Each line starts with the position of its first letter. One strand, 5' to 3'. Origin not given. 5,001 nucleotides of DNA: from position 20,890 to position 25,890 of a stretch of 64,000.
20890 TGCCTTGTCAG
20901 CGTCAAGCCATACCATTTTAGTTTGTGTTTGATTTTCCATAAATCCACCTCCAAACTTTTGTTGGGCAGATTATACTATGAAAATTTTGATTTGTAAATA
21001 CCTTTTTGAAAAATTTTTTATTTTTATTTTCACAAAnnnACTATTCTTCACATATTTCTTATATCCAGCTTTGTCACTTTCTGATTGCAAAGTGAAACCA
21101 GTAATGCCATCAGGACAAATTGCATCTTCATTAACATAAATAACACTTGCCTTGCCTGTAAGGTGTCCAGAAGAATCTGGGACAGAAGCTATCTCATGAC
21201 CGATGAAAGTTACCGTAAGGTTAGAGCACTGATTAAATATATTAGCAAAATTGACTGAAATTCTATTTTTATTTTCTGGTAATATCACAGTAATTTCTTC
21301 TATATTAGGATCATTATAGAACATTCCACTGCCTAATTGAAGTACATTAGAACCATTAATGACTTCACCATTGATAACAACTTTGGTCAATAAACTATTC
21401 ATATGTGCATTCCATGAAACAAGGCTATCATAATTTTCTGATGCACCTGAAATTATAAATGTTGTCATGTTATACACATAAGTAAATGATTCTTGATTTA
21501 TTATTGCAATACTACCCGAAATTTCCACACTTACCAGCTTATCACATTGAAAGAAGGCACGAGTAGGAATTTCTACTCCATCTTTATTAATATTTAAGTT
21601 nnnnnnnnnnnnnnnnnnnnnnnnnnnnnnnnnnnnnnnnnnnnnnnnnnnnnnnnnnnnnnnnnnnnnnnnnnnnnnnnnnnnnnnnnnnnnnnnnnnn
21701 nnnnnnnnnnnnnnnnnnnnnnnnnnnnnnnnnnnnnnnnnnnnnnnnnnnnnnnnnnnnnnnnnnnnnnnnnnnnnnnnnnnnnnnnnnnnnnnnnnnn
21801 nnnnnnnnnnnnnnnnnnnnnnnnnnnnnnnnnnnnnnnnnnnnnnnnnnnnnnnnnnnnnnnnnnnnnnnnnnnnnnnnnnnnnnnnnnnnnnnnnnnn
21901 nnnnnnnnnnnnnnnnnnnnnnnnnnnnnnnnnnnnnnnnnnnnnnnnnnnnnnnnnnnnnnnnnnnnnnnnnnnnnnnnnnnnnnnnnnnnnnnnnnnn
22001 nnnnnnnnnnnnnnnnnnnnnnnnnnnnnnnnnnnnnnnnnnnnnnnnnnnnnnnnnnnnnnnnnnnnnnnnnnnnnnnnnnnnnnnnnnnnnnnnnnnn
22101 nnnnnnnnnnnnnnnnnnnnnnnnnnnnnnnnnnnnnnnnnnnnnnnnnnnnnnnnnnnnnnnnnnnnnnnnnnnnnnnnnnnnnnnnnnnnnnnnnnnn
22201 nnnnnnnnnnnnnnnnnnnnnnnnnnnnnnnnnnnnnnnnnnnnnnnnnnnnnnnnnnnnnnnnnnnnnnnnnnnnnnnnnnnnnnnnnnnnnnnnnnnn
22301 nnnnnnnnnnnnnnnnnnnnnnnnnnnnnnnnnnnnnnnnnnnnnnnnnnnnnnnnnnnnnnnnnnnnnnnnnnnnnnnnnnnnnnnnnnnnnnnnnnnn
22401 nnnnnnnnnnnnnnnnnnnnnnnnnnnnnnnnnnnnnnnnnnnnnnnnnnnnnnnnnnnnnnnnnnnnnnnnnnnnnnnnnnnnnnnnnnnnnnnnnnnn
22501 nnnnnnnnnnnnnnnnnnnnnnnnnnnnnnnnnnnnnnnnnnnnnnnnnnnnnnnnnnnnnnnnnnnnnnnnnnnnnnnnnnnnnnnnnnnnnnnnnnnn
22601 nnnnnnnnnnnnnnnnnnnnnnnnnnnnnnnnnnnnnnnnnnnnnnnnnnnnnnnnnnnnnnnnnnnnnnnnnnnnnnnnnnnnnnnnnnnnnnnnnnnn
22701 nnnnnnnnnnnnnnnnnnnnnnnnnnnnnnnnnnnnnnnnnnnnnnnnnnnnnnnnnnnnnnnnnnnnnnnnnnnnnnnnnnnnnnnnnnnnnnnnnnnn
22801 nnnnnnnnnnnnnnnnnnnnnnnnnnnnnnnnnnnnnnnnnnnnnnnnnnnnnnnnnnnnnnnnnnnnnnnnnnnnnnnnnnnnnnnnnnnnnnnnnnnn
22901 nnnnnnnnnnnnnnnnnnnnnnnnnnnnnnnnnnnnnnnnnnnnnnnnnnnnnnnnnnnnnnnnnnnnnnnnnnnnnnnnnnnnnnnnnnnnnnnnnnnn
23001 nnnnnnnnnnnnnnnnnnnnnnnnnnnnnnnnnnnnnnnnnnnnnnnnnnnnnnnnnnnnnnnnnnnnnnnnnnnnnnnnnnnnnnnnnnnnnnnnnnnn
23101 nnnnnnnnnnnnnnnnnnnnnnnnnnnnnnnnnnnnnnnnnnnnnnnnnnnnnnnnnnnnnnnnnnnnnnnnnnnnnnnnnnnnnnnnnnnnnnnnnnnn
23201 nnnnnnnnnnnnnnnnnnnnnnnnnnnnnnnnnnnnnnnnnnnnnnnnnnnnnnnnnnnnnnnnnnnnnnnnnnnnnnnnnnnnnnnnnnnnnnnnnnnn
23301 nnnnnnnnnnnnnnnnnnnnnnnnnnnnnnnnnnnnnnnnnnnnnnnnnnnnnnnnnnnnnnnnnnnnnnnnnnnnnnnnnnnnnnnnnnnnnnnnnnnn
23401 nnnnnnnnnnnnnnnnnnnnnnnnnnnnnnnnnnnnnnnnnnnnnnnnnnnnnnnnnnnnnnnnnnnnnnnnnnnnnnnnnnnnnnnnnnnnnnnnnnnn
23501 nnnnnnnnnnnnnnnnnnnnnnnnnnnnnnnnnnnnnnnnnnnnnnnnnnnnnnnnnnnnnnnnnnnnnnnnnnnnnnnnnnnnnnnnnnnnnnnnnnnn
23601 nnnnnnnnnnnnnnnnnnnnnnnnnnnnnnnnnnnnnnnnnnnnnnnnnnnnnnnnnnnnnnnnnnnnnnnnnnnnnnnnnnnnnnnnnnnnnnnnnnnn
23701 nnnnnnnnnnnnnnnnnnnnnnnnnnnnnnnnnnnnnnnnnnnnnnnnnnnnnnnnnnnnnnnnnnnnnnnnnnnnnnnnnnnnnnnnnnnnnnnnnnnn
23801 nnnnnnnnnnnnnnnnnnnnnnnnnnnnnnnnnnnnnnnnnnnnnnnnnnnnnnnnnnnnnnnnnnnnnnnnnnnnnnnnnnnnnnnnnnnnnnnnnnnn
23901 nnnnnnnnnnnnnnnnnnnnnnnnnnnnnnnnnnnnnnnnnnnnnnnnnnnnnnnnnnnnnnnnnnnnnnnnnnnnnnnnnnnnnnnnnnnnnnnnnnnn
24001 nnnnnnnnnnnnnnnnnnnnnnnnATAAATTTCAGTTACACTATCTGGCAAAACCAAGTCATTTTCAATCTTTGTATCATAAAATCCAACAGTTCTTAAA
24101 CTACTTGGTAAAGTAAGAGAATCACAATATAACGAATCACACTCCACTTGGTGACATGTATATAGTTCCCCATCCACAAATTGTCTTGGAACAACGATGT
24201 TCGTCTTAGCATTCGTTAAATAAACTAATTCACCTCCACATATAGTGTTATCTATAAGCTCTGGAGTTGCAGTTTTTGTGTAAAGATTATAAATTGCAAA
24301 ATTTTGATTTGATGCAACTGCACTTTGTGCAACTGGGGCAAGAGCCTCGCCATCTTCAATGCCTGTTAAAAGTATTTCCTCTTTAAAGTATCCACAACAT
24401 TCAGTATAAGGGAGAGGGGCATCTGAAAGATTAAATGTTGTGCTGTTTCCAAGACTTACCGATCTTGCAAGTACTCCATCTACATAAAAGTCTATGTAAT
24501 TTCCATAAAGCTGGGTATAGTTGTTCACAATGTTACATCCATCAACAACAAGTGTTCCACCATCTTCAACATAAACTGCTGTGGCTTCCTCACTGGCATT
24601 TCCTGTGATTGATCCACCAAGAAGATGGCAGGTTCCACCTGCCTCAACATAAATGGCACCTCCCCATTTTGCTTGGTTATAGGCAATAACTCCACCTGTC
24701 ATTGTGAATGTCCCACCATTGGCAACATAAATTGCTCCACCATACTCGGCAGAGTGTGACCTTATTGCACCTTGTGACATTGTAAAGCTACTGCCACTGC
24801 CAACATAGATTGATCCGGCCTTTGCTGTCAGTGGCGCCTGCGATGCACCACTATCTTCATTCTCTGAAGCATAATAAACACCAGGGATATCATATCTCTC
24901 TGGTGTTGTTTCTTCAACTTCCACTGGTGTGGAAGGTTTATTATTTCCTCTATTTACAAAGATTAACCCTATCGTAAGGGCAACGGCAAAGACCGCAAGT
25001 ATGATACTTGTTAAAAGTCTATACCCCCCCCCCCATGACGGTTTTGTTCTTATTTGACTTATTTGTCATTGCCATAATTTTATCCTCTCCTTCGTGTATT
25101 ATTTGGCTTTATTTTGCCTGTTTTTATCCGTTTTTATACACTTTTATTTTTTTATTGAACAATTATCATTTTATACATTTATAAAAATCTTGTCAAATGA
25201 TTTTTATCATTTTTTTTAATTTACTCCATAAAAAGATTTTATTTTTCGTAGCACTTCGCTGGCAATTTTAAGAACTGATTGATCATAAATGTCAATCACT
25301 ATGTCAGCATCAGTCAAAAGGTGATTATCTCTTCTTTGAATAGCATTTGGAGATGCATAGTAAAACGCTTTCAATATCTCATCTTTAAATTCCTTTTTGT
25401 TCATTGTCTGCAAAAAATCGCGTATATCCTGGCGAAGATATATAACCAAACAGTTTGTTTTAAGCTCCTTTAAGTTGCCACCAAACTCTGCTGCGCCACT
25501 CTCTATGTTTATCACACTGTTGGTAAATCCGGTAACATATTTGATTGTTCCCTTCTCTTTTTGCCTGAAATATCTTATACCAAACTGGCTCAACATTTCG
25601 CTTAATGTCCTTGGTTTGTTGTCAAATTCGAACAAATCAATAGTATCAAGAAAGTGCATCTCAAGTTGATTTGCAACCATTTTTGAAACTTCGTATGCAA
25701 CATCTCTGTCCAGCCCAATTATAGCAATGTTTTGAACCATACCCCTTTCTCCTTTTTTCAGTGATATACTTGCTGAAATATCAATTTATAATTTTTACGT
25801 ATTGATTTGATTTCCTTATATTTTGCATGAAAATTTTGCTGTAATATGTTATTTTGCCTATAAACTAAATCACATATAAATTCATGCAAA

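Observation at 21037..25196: Surface-protein family with conserved head, tail and promoter but a variable LRR core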

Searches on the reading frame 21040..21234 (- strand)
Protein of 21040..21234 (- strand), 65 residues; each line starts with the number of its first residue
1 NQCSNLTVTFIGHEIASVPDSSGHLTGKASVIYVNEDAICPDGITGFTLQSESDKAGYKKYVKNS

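Call 74: search_protein_representatives(alignment_id=A4)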
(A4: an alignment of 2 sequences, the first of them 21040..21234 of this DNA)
Query: 2 sequences, 68 profile positions. Proteins with E-value up to 0.001 (for the whole library): 156; up to 1e-10: 27; up to 1e-30: 4. The best 150 are listed.
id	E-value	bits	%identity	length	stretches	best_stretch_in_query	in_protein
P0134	2.3e-48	178.7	-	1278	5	2-68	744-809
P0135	3.4e-43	162.1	-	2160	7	2-66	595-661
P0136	1.1e-32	128.4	-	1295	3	1-68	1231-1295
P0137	1.4e-31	124.8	-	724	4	3-68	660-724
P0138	5.1e-25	103.8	-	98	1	2-68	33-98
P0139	4.0e-16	75.3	-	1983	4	5-64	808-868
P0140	5.5e-16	74.9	-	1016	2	2-66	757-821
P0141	6.4e-16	74.7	-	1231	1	1-68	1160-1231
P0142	1.4e-15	73.6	-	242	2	3-67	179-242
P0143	1.7e-13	66.9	-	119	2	3-68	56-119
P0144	2.0e-13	66.7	-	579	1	2-68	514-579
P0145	2.6e-13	66.3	-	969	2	3-67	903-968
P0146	3.5e-13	65.9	-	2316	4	1-66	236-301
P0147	4.7e-13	65.5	-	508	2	1-68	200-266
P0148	1.9e-12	63.6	-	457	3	3-67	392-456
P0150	2.4e-12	63.2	-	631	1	2-67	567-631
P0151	3.8e-12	62.6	-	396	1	3-68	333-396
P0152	4.7e-12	62.3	-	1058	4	2-67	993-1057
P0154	2.8e-11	59.8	-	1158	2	3-68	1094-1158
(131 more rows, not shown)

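Call 78: find_encoding_contigs(protein=P0141, flank=2000, max_places=6)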
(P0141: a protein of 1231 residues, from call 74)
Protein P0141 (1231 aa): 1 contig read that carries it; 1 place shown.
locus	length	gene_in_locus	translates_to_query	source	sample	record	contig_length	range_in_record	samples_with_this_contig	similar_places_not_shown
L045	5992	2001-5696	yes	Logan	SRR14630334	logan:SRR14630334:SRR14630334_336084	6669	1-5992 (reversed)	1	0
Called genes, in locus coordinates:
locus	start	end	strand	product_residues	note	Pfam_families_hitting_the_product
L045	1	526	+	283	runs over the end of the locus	PF09851:SHOCT (weak)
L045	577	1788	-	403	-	-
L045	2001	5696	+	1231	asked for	PF13306:LRR_5, PF13855:LRR_8 (faint), PF13306:LRR_5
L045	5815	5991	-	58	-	?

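Call 82: list_cluster_members(proteins=[P0136, P0137, P0138, P0141, P0143, P0151])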
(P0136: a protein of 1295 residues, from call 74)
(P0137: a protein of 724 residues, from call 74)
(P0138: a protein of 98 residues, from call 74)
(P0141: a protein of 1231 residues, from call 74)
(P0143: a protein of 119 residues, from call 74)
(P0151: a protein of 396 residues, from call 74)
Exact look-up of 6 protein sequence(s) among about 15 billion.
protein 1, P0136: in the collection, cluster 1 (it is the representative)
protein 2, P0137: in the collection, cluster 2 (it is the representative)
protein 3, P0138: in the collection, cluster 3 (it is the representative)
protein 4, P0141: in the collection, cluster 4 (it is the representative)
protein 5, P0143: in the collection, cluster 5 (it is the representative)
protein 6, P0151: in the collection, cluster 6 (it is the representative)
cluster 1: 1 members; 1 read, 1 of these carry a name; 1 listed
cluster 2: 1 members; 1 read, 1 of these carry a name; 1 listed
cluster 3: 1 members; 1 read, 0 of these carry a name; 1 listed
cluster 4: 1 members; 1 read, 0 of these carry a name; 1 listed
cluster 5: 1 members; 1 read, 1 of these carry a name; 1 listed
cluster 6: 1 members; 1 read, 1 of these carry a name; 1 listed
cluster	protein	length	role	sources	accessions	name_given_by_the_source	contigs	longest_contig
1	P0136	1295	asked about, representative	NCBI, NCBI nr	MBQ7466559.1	MAG: leucine-rich repeat protein [Clostridia bacterium] | leucine-rich repeat protein [Clostridia bacterium]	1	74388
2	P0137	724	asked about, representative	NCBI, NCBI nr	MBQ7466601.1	MAG: leucine-rich repeat domain-containing protein [Clostridia bacterium] | leucine-rich repeat domain-containing protein [Clostridia bacterium]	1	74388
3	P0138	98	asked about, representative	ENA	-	-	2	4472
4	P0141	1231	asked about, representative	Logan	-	-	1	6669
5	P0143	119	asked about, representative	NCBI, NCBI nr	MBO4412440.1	MAG: leucine-rich repeat domain-containing protein, partial [Clostridia bacterium] | leucine-rich repeat domain-containing protein [Clostridia bacterium]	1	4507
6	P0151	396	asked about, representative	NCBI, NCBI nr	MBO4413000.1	MAG: leucine-rich repeat protein, partial [Clostridia bacterium] | leucine-rich repeat protein [Clostridia bacterium]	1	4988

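Call 93: list_cluster_members(proteins=[P0134, P0135, P0139, P0140, P0144, P0145, P0146, P0150, P0152, P0154])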
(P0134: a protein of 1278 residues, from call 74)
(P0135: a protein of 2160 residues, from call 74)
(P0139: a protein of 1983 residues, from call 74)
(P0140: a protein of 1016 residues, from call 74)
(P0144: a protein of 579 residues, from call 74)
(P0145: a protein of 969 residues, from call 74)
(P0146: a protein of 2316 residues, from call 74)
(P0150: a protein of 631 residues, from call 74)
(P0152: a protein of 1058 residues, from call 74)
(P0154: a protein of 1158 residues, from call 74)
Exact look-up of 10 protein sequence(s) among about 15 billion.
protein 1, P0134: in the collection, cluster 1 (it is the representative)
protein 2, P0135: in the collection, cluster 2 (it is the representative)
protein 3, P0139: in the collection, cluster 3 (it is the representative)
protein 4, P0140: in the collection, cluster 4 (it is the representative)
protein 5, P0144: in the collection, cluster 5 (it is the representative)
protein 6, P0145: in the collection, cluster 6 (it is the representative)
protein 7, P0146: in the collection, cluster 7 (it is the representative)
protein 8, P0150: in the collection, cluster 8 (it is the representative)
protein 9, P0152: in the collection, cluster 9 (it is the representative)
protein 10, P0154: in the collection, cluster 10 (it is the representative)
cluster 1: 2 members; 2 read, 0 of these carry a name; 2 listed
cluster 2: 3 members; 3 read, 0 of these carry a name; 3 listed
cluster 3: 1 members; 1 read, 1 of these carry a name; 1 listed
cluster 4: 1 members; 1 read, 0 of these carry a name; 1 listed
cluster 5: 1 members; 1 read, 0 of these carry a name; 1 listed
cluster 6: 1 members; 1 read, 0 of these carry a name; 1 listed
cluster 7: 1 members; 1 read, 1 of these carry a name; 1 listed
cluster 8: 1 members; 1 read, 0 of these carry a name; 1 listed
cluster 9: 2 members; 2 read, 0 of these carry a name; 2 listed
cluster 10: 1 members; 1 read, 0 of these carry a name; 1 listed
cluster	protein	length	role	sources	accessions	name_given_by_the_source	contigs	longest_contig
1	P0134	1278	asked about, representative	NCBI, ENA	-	-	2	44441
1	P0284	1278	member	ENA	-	-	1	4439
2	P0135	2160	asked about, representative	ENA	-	-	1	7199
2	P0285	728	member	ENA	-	-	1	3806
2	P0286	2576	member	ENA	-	-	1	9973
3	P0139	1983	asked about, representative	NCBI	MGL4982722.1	MAG: leucine-rich repeat protein [Treponemataceae bacterium]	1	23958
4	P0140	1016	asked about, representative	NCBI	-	-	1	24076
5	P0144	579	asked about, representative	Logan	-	-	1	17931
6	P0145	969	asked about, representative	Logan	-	-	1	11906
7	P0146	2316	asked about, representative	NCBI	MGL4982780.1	MAG: Ig-like domain-containing protein, partial [Treponemataceae bacterium]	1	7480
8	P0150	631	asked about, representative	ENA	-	-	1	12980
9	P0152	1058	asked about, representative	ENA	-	-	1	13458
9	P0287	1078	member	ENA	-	-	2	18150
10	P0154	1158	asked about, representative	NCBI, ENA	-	-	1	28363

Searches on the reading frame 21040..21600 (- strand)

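Call 38: search_protein_families(library=pfam, proteins=[window:21040-21600:-], max_evalue=10)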
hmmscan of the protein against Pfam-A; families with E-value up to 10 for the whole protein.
window:21040-21600:- (187 aa): 1 family
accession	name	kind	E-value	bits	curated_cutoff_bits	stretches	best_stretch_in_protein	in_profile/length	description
PF13306.12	LRR_5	-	3.4e-09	37.1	27.7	2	2-58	39-94/127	BspA type Leucine rich repeat region (6 copies)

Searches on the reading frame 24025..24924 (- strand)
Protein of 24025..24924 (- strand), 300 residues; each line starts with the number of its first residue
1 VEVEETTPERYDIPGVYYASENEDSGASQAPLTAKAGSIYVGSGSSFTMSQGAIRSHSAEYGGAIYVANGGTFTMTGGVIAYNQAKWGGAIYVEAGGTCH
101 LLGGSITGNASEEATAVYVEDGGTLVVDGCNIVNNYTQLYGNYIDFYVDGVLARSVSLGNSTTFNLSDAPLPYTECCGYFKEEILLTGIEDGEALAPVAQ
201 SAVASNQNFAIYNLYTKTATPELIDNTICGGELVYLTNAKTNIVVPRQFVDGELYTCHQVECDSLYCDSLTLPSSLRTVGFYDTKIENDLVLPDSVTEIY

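Call 38: search_protein_families(library=pfam, proteins=[window:24025-24924:-], max_evalue=10)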
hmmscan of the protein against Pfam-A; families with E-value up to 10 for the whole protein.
window:24025-24924:- (300 aa): 3 families
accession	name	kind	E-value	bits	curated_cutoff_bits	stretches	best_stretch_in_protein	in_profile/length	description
PF13229.12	Beta_helix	-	5.4e-06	26.6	25.9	1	36-145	23-119/158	Right handed beta helix region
PF02415.23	Chlam_PMP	-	0.0078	16.8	20.6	1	80-93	4-18/19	Chlamydia polymorphic membrane protein (Chlamydia_PMP) repeat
PF06526.17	DUF1107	-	0.42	11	25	1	61-85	20-44/63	Protein of unknown function (DUF1107)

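Call 46: predict_structure(alignment_id=A2)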
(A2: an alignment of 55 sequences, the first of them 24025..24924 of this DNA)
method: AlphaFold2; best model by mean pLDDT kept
length: 300 residues; sequences in the alignment: 55
mean_pLDDT: 75.8   pTM: 0.66
mean pLDDT of the five models: 75.8, 75.7, 75.5, 74.5, 69.7
residues with pLDDT >= 90: 94; 70-90: 109; 50-70: 47; < 50: 50
segments of 3 or more residues with pLDDT < 50: 1-12, 199-204, 227-233, 253-277
pLDDT, mean of each block of 10 residues (from residue 1): 40 69 77 87 96 87 95 95 88 97 90 88 93 63 85 84 92 92 89 77 55 90 60 53 77 43 32 45 62 72
secondary structure, 60 per line:
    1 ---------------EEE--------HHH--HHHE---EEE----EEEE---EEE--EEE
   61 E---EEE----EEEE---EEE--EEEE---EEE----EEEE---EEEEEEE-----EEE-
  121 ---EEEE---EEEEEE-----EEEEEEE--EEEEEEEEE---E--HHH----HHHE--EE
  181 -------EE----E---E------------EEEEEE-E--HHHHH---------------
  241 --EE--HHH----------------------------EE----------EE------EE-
elements in order: E16-18 E39-41 E46-49 E53-55 E58-61 E65-67 E72-75 E79-81 E84-87 E91-93 E98-101 E105-111 E117-119 E124-127 E131-136 E142-148 E151-159 E211-216 H221-225

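Call 49: fold_search(model_id=the predicted structure, library=pdb)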
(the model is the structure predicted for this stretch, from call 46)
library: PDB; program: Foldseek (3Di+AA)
matches with E <= 10: 108; with E <= 0.001: 0
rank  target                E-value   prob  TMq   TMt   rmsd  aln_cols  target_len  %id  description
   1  2y5p_D                2.2e-01  0.89  0.15  0.50   7.9        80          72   12  B-repeat of Listeria monocytogenes InlB (internalin B) (released 2011-02-23)
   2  2y5p_C                3.1e-01  0.96  0.17  0.60   6.6        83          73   11  B-repeat of Listeria monocytogenes InlB (internalin B) (released 2011-02-23)
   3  2y5p_A                3.6e-01  0.80  0.15  0.50   8.0        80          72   12  B-repeat of Listeria monocytogenes InlB (internalin B) (released 2011-02-23)
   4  9cdv_B                4.4e-01  0.30  0.24  0.17  16.3       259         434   12  Crystal Structure of Rhombotarget A (released 2025-07-02)
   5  7nms                  4.8e-01  0.72  0.16  0.14   7.1        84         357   14  InlB392_T332E: T332E variant of Listeria monocytogenes InlB (internalin B) residues 36-392 (released 2022-01-26)
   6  9cdu_C                5.3e-01  0.99  0.23  0.16   2.3        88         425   20  Crystal Structure of Rhombotarget A-peptide Complex (released 2025-07-02)
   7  9qr4_A                6.5e-01  0.38  0.15  0.13   8.5        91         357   13  InlB392_T336Y: T336Y variant of Listeria monocytogenes InlB (internalin B) residues 36-392 (released 2025-12-03)
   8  9qr5                  6.8e-01  0.38  0.15  0.13   8.4        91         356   13  InlB392_V333E: V333E variant of Listeria monocytogenes InlB (internalin B) residues 36-392 (released 2025-11-26)
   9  9cdu_A                1.1e+00  0.16  0.23  0.16  16.2       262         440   11  Crystal Structure of Rhombotarget A-peptide Complex (released 2025-07-02)
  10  8cmr_B                1.2e+00  0.25  0.16  0.29  11.6       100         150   10  Linear specific OTU-type DUB SnOTU from the pathogen S. negenvensis in complex with linear di-ubiquitin (released 2023-11-22)
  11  4q1q_A                1.3e+00  0.08  0.13  0.14  12.9       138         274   20  Crystal structure of TibC-catalyzed hyper-glycosylated TibA55-350 fragment (released 2014-09-17)
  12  1c77_B                1.3e+00  0.21  0.15  0.30   9.7       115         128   12  STAPHYLOKINASE (SAK) DIMER (released 2000-08-01)
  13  4mjs_D                1.4e+00  0.15  0.13  0.36   9.5        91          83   11  crystal structure of a PB1 complex (released 2014-08-27)
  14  7pv9_A                1.6e+00  0.38  0.15  0.12   8.0        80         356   12  Listeria monocytogene InlB (internalin B) residues 36-392 (internalin domain and B-repeat) (released 2022-01-26)
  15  2mx2_MODEL_1_A        1.6e+00  0.30  0.17  0.45   5.8        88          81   15  UBX-L domain of VCIP135 (released 2016-07-13)
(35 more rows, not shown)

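Call 52: search_protein_families(library=ncbifam, proteins=[window:24025-24924:-], max_evalue=10)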
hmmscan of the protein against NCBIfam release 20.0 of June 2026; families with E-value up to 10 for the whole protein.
window:24025-24924:- (300 aa): 3 families
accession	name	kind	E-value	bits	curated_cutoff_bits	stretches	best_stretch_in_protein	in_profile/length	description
TIGR01376.1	POMP_repeat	repeat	0.01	15.7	15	2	58-72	12-26/28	polymorphic outer membrane protein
NF051463.1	Rv1815_serprot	equivalog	0.018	14.5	175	2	59-103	121-165/190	Rv1815 family serine proteinase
NF005754.0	PRK07578.1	equivalog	0.21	11.4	167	2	63-93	97-127/200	short chain dehydrogenase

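Call 86: search_solved_structures(query=A2, max_evalue=1)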
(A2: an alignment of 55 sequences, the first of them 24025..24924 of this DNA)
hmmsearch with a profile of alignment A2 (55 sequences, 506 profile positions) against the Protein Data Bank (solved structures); distinct sequences matched with E-value up to 1: 1.
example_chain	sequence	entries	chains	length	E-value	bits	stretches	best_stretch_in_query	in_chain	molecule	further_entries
6z1p_AT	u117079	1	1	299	0.23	13.7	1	311-409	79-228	Signal peptide-binding domain protein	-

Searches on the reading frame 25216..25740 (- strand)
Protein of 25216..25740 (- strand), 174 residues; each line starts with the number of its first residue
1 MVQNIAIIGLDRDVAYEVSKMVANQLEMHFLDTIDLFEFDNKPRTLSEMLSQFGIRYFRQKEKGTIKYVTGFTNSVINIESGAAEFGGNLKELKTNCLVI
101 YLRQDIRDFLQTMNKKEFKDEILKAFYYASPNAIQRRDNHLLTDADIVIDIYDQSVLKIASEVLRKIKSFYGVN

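Call 42: find_encoding_contigs(protein=window:25216-25740:-, flank=6000, max_places=10)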
Protein window:25216-25740:- (174 aa): 2 contigs read that carry it; 2 places shown.
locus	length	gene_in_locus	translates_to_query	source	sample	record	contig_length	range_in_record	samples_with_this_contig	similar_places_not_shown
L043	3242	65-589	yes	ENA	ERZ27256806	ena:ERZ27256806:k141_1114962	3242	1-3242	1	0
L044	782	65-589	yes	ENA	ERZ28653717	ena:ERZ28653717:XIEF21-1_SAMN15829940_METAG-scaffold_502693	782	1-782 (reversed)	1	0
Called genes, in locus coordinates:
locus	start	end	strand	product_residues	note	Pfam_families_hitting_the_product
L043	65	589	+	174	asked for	PF01202:SKI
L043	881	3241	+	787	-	?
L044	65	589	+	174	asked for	PF01202:SKI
